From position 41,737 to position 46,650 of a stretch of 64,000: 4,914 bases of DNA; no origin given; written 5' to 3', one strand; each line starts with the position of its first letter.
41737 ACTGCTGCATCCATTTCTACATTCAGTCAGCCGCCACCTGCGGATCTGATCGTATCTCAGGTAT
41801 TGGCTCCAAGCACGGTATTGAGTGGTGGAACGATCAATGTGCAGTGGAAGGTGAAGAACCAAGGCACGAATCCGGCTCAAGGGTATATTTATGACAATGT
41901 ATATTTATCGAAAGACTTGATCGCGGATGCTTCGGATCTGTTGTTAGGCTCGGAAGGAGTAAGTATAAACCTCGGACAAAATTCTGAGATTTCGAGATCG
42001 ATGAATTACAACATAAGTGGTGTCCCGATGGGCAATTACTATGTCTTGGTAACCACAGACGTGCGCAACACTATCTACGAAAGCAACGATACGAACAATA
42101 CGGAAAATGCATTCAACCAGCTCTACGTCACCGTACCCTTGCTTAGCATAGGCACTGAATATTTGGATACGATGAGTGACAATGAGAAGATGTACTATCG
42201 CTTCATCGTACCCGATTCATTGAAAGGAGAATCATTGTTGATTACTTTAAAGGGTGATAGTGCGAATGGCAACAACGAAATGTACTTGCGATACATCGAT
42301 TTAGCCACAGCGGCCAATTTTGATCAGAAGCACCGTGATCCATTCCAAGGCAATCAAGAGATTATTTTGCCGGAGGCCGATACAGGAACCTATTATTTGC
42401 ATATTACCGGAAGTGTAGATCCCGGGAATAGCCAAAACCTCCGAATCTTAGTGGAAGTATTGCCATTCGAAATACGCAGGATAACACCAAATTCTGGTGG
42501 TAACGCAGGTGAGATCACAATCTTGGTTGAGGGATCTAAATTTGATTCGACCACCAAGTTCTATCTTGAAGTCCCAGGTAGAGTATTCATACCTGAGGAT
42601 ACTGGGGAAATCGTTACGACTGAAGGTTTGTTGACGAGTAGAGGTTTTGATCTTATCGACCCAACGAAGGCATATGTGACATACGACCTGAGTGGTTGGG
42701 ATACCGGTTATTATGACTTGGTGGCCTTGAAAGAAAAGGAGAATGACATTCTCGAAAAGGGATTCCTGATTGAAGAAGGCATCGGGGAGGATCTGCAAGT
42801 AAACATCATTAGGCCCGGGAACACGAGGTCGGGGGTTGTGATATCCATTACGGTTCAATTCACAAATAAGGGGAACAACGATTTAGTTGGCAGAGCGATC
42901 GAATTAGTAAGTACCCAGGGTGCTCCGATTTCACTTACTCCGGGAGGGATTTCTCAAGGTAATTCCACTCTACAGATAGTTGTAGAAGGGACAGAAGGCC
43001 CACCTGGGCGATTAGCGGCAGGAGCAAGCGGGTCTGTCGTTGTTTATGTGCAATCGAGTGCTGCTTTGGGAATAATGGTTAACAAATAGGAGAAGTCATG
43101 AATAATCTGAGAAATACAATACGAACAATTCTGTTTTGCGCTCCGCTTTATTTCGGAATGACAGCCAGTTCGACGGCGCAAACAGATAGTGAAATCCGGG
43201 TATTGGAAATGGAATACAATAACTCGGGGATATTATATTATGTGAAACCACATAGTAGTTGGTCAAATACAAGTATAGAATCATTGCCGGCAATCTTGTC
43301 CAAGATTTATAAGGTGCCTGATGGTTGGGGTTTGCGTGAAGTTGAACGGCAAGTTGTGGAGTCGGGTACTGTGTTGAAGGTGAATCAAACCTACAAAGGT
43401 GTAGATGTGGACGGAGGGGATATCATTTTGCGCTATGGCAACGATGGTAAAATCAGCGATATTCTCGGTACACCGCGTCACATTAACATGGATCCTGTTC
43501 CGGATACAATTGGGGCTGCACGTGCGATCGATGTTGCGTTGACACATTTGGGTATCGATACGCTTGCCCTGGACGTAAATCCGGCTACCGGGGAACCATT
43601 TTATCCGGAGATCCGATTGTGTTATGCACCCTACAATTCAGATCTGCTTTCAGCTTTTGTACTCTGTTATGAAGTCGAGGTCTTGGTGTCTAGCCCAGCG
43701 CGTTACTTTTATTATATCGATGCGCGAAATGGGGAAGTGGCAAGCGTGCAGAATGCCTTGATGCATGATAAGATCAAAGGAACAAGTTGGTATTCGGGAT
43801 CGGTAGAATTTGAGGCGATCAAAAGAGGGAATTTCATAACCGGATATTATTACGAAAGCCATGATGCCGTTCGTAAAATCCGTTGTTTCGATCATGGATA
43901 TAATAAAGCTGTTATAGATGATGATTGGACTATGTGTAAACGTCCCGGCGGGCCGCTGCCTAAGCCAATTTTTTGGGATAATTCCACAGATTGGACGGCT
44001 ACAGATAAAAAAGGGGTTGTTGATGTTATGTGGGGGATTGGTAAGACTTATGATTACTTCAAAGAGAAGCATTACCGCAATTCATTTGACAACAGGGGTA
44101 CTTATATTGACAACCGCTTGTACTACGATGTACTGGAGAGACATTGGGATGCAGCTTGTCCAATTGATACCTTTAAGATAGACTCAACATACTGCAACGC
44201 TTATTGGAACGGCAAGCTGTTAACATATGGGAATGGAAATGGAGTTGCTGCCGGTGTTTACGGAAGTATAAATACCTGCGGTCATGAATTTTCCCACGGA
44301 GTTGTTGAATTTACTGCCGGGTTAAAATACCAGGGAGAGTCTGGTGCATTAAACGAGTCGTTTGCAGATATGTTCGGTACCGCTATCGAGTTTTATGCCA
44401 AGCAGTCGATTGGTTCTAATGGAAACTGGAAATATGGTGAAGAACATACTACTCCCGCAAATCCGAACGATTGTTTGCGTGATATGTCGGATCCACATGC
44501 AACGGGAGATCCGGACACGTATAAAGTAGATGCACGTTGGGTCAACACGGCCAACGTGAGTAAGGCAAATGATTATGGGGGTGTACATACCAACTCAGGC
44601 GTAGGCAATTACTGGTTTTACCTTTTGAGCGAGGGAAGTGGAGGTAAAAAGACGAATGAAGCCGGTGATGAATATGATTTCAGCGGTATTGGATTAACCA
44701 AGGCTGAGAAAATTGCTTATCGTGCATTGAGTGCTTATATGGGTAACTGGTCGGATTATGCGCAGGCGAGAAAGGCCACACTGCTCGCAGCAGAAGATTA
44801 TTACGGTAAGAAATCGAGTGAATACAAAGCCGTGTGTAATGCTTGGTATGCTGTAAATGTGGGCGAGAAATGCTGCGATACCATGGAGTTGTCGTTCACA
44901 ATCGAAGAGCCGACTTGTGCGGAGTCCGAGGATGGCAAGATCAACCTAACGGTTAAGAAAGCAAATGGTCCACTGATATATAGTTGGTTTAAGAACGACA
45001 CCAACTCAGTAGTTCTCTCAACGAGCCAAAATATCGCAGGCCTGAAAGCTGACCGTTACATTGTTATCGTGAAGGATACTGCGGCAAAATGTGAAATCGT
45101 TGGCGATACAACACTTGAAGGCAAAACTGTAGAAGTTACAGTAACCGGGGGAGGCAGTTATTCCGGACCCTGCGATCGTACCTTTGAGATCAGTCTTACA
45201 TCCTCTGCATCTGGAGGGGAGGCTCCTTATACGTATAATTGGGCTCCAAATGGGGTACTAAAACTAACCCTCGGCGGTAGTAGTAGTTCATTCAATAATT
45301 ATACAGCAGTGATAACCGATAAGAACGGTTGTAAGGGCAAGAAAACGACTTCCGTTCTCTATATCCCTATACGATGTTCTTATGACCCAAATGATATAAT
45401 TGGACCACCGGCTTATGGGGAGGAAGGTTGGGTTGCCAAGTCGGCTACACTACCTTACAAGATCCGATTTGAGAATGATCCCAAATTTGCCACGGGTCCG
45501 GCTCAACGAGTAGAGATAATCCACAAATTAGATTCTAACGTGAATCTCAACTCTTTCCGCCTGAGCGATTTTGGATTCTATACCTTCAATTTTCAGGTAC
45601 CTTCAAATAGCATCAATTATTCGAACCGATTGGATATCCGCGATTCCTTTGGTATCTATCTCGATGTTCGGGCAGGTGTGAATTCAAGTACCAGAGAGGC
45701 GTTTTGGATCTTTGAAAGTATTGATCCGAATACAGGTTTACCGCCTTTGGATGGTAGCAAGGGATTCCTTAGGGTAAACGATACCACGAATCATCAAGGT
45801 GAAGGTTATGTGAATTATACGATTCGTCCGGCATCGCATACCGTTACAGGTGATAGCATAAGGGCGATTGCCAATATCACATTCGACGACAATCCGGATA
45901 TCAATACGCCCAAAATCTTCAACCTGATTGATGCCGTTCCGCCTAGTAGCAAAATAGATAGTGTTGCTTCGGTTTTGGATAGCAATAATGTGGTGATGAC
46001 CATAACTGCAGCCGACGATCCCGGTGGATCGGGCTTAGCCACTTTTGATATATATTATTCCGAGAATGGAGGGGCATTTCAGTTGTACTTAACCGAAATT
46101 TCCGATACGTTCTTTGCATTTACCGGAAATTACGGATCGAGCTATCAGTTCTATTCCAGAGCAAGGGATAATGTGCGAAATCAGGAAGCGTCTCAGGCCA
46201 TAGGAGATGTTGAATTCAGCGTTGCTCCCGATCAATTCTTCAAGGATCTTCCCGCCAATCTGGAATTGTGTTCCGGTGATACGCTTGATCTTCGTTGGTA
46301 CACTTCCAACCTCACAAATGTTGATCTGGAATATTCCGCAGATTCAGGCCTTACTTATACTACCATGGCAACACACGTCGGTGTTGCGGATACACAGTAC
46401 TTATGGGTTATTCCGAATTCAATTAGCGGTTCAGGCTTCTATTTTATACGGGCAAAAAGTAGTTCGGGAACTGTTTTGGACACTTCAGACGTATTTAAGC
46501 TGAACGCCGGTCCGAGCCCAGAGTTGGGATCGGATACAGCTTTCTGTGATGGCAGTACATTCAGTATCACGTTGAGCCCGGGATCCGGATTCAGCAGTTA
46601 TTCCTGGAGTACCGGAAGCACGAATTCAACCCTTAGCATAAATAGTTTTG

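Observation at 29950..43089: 4379-aa secreted mega-protein with no T9SS sorting domain in a T9SS organism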

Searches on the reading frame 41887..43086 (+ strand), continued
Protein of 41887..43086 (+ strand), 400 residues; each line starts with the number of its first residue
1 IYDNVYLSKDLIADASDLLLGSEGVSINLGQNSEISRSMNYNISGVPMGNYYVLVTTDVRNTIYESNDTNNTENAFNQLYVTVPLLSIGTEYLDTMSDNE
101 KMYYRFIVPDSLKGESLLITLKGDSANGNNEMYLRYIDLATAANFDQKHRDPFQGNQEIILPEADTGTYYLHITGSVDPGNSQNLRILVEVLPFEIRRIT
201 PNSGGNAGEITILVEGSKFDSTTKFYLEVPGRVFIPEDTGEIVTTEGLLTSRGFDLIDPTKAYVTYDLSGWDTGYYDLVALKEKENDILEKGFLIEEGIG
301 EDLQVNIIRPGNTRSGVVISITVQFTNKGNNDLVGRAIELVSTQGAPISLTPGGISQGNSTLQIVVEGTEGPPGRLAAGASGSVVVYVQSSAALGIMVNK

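Call 79: search_protein_families(library=pfam, alignment_id=A3, max_evalue=0.1)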
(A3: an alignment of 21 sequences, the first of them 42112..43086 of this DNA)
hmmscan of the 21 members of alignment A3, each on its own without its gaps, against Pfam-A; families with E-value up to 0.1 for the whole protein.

A. member 1, window:42112-43086:+ (325 aa): 2 families
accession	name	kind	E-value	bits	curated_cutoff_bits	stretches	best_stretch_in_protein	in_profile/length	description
PF24771.2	Ig_CFAP74_1st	-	0.006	17.4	29.2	1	221-270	41-89/97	CFAP74 first Ig-like domain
PF04151.21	PPC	-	0.045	15.1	25.9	1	39-100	12-70/70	Bacterial pre-peptidase C-terminal domain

B. families by the number of members that match (of 21 scanned): 8 families
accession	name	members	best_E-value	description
PF04151.21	PPC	9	6.6e-06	Bacterial pre-peptidase C-terminal domain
PF01833.30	TIG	2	0.00018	IPT/TIG domain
PF11589.14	DUF3244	2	0.045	Domain of unknown function (DUF3244)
PF24771.2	Ig_CFAP74_1st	1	0.006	CFAP74 first Ig-like domain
PF11741.13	AMIN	1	0.021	AMIN domain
PF13620.12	CarboxypepD_reg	1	0.035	Carboxypeptidase regulatory-like domain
PF14592.12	Chondroitinas_B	1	0.073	Chondroitinase B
PF07705.17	CARDB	1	0.098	CARDB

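Call 86: search_protein_families(library=pfam, proteins=[L013:12179-13525:+, L019:12343-13371:+, L024:12459-13427:+, L016:5504-7435:+], max_evalue=0.05)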
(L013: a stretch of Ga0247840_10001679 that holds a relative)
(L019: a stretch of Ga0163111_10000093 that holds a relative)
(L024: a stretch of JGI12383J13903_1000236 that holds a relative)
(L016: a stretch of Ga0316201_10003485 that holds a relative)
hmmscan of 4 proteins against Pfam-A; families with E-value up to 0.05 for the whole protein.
L013:12179-13525:+ (449 aa): 1 family
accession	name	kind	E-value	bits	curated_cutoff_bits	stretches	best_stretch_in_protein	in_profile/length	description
PF02412.23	TSP_3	-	1.1e-44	150.3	25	7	402-436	2-36/36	Thrombospondin type 3 repeat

L019:12343-13371:+ (343 aa): 0 families

L024:12459-13427:+ (323 aa): 1 family
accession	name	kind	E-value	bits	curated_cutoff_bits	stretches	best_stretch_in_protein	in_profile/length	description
PF21065.3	Reovirus_L2_MT1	-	0.014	15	27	1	170-283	41-149/293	Reovirus core-spike protein lambda-2 (L2), methyltransferase-1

L016:5504-7435:+ (644 aa): 1 family
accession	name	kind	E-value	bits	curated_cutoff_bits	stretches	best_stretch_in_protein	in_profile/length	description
PF02412.23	TSP_3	-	3.4e-96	315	25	12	595-629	2-36/36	Thrombospondin type 3 repeat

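Call 98: search_protein_families(library=ncbifam, proteins=[L009:7108-8127:+, L013:10975-12156:+, L024:10956-12443:+, L024:12459-13427:+], max_evalue=0.01)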
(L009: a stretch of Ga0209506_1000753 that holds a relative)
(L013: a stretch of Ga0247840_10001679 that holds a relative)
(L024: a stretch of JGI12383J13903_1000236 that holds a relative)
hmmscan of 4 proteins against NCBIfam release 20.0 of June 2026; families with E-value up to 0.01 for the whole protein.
L009:7108-8127:+ (340 aa): 0 families

L013:10975-12156:+ (394 aa): 0 families

L024:10956-12443:+ (496 aa): 0 families

L024:12459-13427:+ (323 aa): 0 families

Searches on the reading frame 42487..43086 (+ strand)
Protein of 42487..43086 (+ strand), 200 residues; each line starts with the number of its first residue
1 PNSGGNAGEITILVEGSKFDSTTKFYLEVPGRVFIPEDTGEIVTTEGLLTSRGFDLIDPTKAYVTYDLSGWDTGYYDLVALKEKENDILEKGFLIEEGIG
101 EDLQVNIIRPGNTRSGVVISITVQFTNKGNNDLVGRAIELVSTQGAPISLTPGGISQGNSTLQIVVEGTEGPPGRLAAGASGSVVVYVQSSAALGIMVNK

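Call 10: search_protein_families(library=pfam, proteins=[window:42487-43086:+], max_evalue=10)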
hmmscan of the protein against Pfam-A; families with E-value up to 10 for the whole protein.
window:42487-43086:+ (200 aa): 2 families
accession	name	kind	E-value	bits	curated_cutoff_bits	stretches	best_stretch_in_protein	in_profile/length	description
PF24771.2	Ig_CFAP74_1st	-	0.0018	19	29.2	1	96-145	41-89/97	CFAP74 first Ig-like domain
PF07705.17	CARDB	-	0.3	11.8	22.7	1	102-141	3-43/101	CARDB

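Call 11: search_protein_families(library=ncbifam, proteins=[window:42487-43086:+], max_evalue=10)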
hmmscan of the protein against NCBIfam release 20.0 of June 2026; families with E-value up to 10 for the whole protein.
window:42487-43086:+ (200 aa): 0 families

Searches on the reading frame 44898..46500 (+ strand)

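Call 67: search_protein_families(library=pfam, proteins=[window:44898-46500:+], max_evalue=1)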
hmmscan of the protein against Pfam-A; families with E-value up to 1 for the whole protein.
window:44898-46500:+ (534 aa): 3 families
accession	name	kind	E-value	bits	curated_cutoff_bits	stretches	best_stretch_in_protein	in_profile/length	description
PF24595.1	DUF7619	-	9.8e-14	52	27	2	295-340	85-130/133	Domain of unknown function (DUF7619)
PF13573.12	SprB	-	4.2e-08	33.1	28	2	1-31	3-33/37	SprB repeat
PF13927.12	Ig_3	-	0.0012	19.7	30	0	98-138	19-60/78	Immunoglobulin domain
